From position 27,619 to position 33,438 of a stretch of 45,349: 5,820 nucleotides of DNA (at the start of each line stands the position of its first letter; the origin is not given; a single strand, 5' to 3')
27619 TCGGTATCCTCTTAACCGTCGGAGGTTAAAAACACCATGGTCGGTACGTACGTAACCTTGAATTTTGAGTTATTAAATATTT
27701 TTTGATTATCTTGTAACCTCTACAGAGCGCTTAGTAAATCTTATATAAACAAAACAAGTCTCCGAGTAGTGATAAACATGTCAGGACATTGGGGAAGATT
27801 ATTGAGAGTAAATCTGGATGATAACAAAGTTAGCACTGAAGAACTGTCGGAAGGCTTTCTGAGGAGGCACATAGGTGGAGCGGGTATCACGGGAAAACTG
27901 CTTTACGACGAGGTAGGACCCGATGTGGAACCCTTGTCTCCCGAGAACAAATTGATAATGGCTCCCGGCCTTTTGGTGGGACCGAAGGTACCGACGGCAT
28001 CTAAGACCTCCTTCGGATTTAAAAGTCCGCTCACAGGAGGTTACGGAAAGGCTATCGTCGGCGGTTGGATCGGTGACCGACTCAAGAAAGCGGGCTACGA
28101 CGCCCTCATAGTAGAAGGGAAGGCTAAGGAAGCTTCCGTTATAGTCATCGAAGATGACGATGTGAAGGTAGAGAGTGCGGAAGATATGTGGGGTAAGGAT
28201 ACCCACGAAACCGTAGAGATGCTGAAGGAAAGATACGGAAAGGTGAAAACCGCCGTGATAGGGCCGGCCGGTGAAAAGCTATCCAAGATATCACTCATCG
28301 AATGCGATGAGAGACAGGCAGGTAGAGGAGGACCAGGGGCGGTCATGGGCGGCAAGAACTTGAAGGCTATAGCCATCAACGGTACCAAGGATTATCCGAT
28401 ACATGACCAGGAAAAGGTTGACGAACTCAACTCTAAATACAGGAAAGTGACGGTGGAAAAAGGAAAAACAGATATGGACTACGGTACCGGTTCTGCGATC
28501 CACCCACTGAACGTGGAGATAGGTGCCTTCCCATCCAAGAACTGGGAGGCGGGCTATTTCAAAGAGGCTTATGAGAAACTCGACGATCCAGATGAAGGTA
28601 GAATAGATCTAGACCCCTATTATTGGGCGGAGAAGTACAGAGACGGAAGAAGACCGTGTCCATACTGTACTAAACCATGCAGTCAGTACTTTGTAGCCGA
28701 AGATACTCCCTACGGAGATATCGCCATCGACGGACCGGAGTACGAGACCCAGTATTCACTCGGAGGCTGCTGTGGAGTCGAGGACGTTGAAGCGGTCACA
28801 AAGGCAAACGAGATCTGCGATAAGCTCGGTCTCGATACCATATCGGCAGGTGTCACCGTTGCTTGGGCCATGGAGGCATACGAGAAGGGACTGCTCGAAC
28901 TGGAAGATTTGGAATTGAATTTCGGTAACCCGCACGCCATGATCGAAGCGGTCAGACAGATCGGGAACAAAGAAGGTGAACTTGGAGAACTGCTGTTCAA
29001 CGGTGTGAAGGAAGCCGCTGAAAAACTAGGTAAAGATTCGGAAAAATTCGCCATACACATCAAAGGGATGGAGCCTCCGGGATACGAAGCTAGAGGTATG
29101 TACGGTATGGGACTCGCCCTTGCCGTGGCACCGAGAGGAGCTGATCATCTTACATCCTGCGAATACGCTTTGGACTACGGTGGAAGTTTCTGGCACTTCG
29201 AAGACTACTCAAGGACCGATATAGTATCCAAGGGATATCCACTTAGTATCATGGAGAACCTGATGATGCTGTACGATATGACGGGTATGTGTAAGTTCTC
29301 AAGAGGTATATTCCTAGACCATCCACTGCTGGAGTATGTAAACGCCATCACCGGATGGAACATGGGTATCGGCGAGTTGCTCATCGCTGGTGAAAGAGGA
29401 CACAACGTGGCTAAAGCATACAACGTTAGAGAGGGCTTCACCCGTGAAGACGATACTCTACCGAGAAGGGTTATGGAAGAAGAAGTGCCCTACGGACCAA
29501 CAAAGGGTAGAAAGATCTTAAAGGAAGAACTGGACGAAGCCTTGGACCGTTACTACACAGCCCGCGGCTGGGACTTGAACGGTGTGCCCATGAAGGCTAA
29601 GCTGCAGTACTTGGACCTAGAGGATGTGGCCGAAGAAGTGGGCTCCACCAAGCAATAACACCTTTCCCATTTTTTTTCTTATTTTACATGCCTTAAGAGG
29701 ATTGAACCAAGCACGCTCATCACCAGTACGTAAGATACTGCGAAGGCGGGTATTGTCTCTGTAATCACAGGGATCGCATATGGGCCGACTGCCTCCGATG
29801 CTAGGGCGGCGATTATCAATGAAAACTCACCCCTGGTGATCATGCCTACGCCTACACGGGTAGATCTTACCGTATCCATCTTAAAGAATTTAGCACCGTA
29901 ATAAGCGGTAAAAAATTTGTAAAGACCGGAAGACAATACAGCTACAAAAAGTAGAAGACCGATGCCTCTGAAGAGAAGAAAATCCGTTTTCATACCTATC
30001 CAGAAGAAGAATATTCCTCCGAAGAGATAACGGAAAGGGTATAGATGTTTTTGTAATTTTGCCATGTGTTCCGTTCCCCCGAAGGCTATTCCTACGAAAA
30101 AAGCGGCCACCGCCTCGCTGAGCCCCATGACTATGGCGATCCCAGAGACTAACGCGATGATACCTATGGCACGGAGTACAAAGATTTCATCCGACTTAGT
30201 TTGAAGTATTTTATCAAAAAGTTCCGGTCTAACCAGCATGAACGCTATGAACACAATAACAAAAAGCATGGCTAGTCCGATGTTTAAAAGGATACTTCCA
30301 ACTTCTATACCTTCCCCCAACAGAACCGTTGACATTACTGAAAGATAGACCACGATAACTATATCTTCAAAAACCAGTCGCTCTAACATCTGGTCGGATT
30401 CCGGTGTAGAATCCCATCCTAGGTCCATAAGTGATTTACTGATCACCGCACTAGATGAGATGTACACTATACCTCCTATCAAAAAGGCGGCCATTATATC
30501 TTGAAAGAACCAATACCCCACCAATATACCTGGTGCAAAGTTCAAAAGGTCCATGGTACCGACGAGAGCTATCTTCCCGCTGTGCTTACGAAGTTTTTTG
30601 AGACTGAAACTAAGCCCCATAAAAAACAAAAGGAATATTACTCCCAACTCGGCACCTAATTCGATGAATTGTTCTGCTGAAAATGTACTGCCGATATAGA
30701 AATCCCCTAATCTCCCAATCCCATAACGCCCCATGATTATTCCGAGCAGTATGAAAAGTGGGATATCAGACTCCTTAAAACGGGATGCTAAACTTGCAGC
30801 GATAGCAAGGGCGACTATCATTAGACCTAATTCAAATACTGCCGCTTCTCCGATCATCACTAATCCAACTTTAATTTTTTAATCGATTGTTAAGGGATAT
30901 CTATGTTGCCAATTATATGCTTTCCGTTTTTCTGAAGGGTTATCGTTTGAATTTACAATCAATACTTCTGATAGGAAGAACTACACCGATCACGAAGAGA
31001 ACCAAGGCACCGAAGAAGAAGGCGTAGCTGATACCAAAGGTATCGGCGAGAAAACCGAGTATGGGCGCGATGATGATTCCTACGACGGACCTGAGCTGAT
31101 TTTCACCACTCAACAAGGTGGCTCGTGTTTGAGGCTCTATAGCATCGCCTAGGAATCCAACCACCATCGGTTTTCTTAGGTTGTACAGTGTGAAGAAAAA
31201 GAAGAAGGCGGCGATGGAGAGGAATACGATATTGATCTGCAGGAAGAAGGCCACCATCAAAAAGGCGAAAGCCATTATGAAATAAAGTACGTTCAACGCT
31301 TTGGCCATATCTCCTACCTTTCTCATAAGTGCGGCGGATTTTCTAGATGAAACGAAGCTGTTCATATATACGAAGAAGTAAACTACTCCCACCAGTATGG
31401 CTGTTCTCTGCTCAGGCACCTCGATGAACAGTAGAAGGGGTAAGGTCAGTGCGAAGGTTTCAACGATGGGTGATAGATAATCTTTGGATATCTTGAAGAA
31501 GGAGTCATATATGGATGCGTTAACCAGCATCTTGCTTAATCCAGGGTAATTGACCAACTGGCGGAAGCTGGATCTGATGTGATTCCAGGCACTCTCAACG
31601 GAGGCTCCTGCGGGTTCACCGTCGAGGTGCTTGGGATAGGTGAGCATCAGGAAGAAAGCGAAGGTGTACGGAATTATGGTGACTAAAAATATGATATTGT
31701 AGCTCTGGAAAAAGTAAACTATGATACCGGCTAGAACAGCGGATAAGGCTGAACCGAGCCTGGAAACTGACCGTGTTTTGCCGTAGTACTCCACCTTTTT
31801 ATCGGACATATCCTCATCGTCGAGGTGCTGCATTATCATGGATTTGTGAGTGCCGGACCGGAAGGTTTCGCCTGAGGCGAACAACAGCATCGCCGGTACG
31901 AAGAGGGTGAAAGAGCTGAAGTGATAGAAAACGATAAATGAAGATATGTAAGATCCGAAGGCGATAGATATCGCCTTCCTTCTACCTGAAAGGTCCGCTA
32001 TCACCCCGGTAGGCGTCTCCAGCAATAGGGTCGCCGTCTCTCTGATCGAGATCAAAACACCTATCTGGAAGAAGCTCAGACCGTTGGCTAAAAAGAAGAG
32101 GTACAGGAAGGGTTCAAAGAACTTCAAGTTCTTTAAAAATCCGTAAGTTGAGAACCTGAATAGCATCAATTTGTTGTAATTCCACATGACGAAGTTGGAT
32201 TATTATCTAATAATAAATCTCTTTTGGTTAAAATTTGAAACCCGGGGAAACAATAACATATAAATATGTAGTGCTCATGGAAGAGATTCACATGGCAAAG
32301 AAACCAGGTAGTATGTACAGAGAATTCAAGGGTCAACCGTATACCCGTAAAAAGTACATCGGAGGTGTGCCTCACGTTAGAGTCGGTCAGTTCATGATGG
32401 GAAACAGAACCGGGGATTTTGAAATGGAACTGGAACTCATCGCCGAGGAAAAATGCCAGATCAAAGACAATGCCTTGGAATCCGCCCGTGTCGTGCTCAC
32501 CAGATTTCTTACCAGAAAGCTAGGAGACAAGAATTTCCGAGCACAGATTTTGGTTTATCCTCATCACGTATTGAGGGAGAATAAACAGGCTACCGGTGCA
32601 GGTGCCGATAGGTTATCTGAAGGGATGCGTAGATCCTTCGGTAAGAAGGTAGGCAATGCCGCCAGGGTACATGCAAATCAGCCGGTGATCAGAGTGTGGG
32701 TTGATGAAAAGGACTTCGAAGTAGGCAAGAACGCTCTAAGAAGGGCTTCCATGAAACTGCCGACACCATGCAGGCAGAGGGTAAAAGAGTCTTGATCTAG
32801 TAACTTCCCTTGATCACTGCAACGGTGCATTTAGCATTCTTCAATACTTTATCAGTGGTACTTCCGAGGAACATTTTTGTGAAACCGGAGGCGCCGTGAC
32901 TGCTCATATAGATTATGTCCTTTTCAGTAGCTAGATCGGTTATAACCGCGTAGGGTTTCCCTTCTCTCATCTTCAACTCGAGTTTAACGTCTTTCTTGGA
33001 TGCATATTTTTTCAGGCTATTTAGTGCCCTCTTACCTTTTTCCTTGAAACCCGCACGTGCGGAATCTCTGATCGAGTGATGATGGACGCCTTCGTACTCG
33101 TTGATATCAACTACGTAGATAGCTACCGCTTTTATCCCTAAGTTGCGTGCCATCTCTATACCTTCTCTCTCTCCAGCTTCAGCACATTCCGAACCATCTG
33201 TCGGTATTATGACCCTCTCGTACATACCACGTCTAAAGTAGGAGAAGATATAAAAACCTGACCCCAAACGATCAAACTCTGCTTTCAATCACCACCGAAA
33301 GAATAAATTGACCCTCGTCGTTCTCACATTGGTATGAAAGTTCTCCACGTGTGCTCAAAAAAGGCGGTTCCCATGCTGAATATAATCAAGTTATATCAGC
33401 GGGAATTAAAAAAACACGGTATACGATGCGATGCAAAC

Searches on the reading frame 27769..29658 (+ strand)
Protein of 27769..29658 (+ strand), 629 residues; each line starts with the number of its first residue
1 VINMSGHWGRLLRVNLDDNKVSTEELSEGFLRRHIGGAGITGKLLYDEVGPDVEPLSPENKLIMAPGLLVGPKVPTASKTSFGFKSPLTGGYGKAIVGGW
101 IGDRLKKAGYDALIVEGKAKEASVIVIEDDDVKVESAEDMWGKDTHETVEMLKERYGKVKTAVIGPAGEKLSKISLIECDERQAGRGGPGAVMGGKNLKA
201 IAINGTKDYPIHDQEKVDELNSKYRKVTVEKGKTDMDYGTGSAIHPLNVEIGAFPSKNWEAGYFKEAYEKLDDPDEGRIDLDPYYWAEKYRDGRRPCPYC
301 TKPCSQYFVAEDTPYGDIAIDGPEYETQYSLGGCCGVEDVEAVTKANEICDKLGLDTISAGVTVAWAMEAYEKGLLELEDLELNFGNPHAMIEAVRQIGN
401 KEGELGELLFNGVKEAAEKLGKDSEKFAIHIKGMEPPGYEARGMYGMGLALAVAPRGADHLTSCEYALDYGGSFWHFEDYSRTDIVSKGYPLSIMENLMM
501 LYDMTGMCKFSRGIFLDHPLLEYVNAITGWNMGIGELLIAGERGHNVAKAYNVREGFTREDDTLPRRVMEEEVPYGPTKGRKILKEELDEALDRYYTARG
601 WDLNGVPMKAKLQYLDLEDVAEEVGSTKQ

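Call 40: search_protein_families(library=pfam, proteins=[window:27769-29658:+], max_evalue=0.001)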
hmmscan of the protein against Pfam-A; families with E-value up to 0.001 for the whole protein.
window:27769-29658:+ (629 aa): 2 families
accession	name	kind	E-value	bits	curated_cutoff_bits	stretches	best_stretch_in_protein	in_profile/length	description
PF01314.23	AFOR_C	-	2.7e-112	376.2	27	1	226-617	8-385/385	Aldehyde ferredoxin oxidoreductase, domains 2 & 3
PF02730.20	AFOR_N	-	2.5e-73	246.5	29.8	1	9-206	1-199/199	Aldehyde ferredoxin oxidoreductase, N-terminal domain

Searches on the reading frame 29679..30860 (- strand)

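Call 40: search_protein_families(library=pfam, proteins=[window:29679-30860:-], max_evalue=0.001)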
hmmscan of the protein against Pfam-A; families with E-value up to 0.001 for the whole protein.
window:29679-30860:- (393 aa): 1 family
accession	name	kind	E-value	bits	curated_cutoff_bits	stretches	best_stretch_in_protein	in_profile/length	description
PF00999.27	Na_H_Exchanger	-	7.4e-48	163.7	26.2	1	16-388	2-368/375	Sodium/hydrogen exchanger, transmembrane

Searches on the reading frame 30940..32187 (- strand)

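Call 40: search_protein_families(library=pfam, proteins=[window:30940-32187:-], max_evalue=0.001)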
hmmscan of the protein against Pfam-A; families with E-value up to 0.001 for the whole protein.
window:30940-32187:- (415 aa): 1 family
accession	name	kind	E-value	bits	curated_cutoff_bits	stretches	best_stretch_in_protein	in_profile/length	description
PF07690.21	MFS_1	-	1.3e-13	51.1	33.4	1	26-357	17-330/347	Major Facilitator Superfamily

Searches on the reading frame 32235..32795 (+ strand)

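Call 40: search_protein_families(library=pfam, proteins=[window:32235-32795:+], max_evalue=0.001)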
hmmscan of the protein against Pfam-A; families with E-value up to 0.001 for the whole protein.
window:32235-32795:+ (186 aa): 1 family
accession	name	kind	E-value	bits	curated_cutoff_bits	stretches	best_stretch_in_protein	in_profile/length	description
PF00252.24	Ribosomal_L16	-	6.3e-27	94.6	27.9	1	32-180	2-130/132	Ribosomal protein L16p/L10e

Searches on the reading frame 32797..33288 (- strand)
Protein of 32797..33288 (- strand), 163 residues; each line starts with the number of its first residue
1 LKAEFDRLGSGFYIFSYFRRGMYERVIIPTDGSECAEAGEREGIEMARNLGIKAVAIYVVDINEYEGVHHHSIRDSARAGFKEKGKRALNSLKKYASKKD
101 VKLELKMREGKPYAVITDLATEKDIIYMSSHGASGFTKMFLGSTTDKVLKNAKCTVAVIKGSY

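Call 40: search_protein_families(library=pfam, proteins=[window:32797-33288:-], max_evalue=0.001)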
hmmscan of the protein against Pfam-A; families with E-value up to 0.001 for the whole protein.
window:32797-33288:- (163 aa): 1 family
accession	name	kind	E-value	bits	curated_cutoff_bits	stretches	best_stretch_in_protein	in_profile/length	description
PF00582.32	Usp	-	3e-26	93.1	24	1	22-160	1-141/141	Universal stress protein family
